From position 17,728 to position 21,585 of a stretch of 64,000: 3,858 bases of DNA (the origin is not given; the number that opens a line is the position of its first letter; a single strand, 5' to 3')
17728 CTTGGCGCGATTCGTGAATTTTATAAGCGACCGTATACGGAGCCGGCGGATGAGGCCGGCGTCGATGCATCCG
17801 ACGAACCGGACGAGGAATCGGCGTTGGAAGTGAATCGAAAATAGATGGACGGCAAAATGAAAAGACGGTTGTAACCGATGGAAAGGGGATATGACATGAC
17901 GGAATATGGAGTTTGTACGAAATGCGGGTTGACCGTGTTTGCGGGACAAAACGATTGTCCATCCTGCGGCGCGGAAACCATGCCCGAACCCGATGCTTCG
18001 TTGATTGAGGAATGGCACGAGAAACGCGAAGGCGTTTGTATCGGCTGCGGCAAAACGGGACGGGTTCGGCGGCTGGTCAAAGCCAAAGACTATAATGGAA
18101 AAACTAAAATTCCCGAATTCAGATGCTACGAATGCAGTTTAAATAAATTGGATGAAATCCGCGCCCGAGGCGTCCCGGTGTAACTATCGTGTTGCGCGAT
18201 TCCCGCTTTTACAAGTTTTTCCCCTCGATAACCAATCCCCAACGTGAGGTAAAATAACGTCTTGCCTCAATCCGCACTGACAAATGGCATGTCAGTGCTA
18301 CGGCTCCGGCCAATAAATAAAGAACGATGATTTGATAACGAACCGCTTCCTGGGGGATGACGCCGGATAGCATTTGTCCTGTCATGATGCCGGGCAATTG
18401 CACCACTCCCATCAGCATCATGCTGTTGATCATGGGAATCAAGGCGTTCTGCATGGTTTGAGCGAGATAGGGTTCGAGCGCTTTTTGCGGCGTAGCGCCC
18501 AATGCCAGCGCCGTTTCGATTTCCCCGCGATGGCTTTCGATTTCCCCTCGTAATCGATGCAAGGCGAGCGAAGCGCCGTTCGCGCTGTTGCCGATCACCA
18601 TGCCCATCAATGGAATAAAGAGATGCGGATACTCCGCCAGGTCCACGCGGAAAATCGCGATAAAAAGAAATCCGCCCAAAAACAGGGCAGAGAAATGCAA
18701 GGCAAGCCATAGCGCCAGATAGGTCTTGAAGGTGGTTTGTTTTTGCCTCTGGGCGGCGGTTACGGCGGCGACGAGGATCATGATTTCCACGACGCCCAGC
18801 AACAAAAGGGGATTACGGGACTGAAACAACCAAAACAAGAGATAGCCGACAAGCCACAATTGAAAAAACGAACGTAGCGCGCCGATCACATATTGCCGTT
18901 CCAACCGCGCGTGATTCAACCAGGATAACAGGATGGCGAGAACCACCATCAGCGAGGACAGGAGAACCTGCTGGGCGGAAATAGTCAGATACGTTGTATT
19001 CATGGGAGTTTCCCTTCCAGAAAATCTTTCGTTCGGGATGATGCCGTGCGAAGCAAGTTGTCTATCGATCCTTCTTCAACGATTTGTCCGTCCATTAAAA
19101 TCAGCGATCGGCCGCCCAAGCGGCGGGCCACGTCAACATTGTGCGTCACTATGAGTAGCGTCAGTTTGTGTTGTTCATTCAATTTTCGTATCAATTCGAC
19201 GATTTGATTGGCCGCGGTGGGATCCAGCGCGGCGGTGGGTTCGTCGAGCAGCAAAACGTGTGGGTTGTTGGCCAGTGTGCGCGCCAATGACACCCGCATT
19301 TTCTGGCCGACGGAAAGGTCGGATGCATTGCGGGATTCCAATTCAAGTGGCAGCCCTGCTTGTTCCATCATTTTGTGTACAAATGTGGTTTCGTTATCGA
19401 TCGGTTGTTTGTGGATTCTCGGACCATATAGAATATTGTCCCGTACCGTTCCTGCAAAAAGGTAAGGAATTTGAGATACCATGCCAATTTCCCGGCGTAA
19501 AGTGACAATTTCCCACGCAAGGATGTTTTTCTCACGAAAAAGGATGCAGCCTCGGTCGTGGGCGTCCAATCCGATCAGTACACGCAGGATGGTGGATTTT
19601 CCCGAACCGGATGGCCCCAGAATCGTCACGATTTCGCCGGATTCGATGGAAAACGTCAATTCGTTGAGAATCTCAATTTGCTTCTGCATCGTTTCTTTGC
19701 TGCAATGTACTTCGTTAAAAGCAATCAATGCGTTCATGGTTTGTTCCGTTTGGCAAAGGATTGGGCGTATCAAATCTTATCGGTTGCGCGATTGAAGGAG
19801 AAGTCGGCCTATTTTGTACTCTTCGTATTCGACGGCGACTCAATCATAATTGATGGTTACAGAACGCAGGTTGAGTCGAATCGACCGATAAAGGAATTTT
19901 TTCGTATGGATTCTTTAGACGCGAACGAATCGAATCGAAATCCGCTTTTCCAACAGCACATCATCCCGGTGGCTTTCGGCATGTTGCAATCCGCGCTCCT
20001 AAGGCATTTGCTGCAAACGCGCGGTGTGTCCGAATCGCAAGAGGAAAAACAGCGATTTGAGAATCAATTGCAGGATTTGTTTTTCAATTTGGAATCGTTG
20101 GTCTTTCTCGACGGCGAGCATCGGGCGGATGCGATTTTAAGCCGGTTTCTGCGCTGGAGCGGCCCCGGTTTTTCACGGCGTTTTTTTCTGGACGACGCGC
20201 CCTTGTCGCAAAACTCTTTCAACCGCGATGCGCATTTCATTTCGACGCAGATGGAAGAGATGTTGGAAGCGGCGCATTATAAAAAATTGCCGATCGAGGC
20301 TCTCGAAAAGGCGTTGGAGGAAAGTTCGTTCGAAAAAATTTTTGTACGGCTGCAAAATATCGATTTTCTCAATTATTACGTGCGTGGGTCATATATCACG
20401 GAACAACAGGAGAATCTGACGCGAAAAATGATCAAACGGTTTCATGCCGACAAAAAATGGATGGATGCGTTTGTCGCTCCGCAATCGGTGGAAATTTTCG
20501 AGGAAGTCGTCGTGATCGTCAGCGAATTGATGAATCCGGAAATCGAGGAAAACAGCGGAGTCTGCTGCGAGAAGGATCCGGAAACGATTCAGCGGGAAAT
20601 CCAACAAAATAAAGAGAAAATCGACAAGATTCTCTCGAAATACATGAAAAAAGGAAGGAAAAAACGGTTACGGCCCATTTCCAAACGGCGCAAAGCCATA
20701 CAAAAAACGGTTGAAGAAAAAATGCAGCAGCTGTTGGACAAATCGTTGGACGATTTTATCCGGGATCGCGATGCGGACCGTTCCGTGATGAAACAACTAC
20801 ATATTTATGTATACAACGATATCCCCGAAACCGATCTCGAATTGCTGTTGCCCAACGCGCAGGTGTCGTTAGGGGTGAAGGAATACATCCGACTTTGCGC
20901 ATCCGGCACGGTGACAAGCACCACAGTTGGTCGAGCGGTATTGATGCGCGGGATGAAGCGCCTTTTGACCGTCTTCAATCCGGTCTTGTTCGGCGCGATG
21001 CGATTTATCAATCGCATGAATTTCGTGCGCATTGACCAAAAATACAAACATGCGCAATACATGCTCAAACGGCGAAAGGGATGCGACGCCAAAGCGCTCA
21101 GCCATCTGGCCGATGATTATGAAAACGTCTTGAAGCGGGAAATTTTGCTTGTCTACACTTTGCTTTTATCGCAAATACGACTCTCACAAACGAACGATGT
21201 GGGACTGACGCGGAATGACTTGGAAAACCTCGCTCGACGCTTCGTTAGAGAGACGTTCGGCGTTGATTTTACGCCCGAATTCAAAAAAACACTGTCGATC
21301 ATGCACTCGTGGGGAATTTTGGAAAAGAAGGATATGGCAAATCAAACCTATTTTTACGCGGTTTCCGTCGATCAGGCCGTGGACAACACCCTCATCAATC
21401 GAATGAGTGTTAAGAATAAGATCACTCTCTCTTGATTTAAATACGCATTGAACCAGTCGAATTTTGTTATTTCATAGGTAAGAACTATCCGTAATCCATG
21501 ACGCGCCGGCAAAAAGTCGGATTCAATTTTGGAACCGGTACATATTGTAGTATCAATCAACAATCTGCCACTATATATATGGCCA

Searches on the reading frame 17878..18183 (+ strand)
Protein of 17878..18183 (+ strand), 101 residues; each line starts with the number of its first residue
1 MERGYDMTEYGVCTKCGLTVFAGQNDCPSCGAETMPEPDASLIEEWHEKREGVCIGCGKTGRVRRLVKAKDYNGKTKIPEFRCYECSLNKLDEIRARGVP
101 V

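Call 3: search_protein_families(library=pfam, proteins=[window:17878-18183:+], max_evalue=1)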
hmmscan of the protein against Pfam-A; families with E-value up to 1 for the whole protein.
window:17878-18183:+ (101 aa): 11 families
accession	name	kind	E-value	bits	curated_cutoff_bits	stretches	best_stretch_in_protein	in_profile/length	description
PF12172.15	zf-ChsH2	-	0.00026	21.2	23.2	1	10-35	11-36/37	ChsH2, rubredoxin-like zinc ribbon domain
PF13240.11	Zn_Ribbon_1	-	0.011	16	25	1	13-33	2-22/23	zinc-ribbon domain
PF13923.12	zf-C3HC4_2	-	0.041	14.1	27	1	12-30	22-40/40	Zinc finger, C3HC4 type (RING finger)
PF23091.2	TNFR_ELAPOR1_6th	-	0.053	13.9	33.2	1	4-37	5-39/41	ELAPOR1-like, TNF receptor-like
PF12773.13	DZR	-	0.11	13.1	27.3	2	13-60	1-33/45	Double zinc ribbon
PF06221.18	zf-C2HC5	-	0.15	12.6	25.8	1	12-39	19-49/54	Putative zinc finger motif, C2HC5-type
PF01155.25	HypA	-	0.26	11.8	28.9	0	11-34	71-96/112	Hydrogenase/urease nickel incorporation, metallochaperone, hypA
PF09723.15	Zn_ribbon_8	-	0.27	11.7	34.4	0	13-34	8-36/41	Zinc ribbon domain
PF17032.10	Zn_ribbon_15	-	0.29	12.4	28.9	1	6-31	48-73/73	zinc-ribbon family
PF05715.19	zf-piccolo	-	0.55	11.1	30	1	6-46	17-49/60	Piccolo Zn-finger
PF18912.6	DZR_2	-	0.55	10.5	27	0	8-34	19-46/56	Double zinc ribbon domain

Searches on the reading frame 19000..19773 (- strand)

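Call 29: search_protein_families(library=pfam, proteins=[window:19000-19773:-], max_evalue=0.001)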
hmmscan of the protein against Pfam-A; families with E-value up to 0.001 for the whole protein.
window:19000-19773:- (257 aa): 11 families
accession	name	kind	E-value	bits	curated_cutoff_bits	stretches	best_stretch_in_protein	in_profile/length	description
PF00005.33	ABC_tran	-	4.5e-32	112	25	1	36-181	1-137/137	ABC transporter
PF13304.12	AAA_21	-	2.6e-10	41.3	27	1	171-212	259-299/304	AAA domain, putative AbiEii toxin, Type IV TA system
PF02463.25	SMC_N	-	1.4e-06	28.3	40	0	151-215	135-201/220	RecF/RecN/SMC N terminal domain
PF13401.12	AAA_22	-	4.2e-05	24.3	27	1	46-212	5-124/130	AAA domain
PF13191.12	AAA_16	-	7.1e-05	23.8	32.6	1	31-104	7-66/167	AAA ATPase domain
PF13175.12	AAA_15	-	9.4e-05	22.6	32.1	0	168-213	326-371/374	AAA ATPase domain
PF25199.1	nSTAND_NTPase5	-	0.00015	22.1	34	0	42-66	31-61/145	Novel STAND NTPase 5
PF01695.23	IstB_IS21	-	0.0003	20.8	24.1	0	24-76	71-121/238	IstB-like ATP binding protein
PF13555.12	AAA_29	-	0.00041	20.5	27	1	40-63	16-39/61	P-loop containing region of AAA domain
PF03193.22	RsgA_GTPase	-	0.00071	19.9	30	0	29-68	90-128/174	RsgA GTPase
PF20720.3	nSTAND3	-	0.00074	19.7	27.2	0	43-79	14-49/155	Novel STAND NTPase 3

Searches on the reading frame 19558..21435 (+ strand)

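Call 3: search_protein_families(library=pfam, proteins=[window:19558-21435:+], max_evalue=1)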
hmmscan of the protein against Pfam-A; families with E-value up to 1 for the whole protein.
window:19558-21435:+ (625 aa): 3 families
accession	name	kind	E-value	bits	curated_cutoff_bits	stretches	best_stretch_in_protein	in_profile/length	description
PF12576.13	DUF3754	-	6.1e-07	29.9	27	1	404-457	20-74/137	Protein of unknown function (DUF3754)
PF12686.12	DUF3800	-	0.18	12.9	21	0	334-429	23-104/149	Protein of unknown function (DUF3800)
PF05766.18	NinG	-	0.31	11.3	25.4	1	329-409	19-95/193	Bacteriophage Lambda NinG protein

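Call 4: search_protein_families(library=ncbifam, proteins=[window:19558-21435:+], max_evalue=1)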
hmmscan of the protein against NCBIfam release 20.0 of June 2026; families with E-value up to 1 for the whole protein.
window:19558-21435:+ (625 aa): 2 families
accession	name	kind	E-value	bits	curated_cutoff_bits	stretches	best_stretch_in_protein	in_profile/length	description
NF003765.0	PRK05359.1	equivalog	0.007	15.9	106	1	213-253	101-141/189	oligoribonuclease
TIGR01951.1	nusB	equivalog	0.23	11.7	88.35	1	342-376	45-79/131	transcription antitermination factor NusB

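Call 5: search_protein_families(library=padloc, proteins=[window:19558-21435:+], max_evalue=1)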
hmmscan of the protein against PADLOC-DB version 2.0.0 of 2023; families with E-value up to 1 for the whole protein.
window:19558-21435:+ (625 aa): 0 families
